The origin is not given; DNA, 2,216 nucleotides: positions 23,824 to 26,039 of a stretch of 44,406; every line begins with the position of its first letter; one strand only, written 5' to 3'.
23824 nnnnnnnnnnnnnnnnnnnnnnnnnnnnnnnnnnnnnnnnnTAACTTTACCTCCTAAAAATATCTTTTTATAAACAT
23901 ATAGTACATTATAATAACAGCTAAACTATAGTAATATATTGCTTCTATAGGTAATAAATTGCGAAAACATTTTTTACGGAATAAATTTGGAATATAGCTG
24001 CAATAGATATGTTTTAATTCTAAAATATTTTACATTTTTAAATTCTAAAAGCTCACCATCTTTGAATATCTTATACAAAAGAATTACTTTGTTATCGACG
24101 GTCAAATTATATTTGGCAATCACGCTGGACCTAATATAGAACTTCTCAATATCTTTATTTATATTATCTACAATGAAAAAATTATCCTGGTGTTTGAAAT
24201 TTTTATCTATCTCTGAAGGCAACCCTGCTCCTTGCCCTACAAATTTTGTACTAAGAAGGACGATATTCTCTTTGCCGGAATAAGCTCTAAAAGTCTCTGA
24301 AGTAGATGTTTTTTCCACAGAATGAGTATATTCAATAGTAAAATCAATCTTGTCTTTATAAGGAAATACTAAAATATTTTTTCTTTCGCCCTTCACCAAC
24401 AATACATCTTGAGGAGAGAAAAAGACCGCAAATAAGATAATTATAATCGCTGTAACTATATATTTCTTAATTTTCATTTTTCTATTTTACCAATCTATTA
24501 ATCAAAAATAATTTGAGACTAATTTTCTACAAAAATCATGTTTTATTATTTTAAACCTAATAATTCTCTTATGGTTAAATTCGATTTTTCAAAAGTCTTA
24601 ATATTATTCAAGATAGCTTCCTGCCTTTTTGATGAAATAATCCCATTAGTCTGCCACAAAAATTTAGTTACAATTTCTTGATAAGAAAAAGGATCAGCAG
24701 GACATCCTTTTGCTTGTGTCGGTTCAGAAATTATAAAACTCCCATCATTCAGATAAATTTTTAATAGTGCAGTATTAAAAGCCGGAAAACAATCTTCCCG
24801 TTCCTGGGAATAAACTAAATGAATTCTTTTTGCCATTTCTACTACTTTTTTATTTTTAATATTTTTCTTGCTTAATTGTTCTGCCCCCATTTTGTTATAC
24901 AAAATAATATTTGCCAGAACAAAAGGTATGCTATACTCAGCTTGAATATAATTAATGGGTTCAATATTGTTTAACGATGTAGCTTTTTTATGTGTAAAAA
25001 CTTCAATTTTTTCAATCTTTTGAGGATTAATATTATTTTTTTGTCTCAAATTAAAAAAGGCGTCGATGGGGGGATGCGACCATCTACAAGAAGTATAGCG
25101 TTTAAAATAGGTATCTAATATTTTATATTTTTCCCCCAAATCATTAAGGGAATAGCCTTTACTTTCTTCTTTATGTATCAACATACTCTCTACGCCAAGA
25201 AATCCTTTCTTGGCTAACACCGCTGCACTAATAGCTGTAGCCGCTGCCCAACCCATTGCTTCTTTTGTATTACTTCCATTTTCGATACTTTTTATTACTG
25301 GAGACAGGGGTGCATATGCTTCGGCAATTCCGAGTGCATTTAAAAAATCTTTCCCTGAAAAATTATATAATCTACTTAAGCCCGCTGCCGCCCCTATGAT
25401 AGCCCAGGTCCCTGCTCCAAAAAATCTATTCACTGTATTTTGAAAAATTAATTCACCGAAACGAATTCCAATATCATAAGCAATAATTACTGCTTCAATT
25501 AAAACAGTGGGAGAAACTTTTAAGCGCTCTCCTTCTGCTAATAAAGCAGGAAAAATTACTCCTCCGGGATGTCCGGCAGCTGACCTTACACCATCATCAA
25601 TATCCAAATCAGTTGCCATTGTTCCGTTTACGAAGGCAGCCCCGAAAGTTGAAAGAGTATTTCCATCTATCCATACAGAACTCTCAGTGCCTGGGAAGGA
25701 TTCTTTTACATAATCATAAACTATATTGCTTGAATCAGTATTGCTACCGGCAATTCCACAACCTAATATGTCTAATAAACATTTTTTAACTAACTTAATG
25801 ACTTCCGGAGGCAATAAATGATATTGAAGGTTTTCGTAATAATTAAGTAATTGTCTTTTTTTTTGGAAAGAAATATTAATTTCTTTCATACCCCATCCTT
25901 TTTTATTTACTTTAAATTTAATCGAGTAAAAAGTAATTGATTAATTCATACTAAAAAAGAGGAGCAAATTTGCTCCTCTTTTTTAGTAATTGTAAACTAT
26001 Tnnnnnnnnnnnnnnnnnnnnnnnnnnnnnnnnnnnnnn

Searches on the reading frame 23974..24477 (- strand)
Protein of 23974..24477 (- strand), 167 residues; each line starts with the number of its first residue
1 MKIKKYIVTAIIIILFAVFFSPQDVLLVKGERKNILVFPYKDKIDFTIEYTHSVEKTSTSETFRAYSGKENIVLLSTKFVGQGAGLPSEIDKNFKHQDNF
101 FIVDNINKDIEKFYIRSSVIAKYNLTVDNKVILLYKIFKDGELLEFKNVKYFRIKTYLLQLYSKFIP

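Call 4: search_protein_families(library=pfam, proteins=[window:23974-24477:-], max_evalue=0.01)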
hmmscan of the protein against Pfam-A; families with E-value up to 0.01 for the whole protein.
window:23974-24477:- (167 aa): 1 family
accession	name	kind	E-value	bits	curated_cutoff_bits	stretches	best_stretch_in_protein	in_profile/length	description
PF08905.16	DUF1850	-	4e-17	62.7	27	1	46-132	1-85/87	Domain of unknown function (DUF1850)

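Call 5: search_protein_families(library=ncbifam, proteins=[window:23974-24477:-], max_evalue=0.01)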
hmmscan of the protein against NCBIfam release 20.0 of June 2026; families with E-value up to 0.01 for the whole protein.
window:23974-24477:- (167 aa): 0 families

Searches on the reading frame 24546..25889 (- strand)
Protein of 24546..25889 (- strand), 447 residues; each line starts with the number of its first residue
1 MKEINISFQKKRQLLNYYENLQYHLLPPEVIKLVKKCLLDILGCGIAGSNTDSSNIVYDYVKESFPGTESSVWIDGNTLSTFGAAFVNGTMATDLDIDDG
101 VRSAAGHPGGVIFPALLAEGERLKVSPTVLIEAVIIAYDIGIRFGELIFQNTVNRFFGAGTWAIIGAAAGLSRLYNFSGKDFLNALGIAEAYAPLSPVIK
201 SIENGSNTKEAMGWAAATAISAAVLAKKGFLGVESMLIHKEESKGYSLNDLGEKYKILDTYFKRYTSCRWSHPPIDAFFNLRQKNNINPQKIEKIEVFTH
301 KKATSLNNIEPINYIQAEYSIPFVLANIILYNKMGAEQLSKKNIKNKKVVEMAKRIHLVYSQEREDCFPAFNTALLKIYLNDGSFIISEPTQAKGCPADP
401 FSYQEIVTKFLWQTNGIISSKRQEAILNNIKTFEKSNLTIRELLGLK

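Call 34: search_protein_families(library=pfam, proteins=[window:24546-25889:-], max_evalue=0.001)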
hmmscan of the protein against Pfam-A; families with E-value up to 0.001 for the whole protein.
window:24546-25889:- (447 aa): 2 families
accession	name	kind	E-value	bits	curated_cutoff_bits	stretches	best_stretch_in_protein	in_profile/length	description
PF03972.19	MmgE_PrpD_N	-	4.8e-48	164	32.1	1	12-238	1-225/244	MmgE/PrpD N-terminal domain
PF19305.4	MmgE_PrpD_C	-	3.5e-28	99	32.1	1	265-427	1-165/173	MmgE/PrpD C-terminal domain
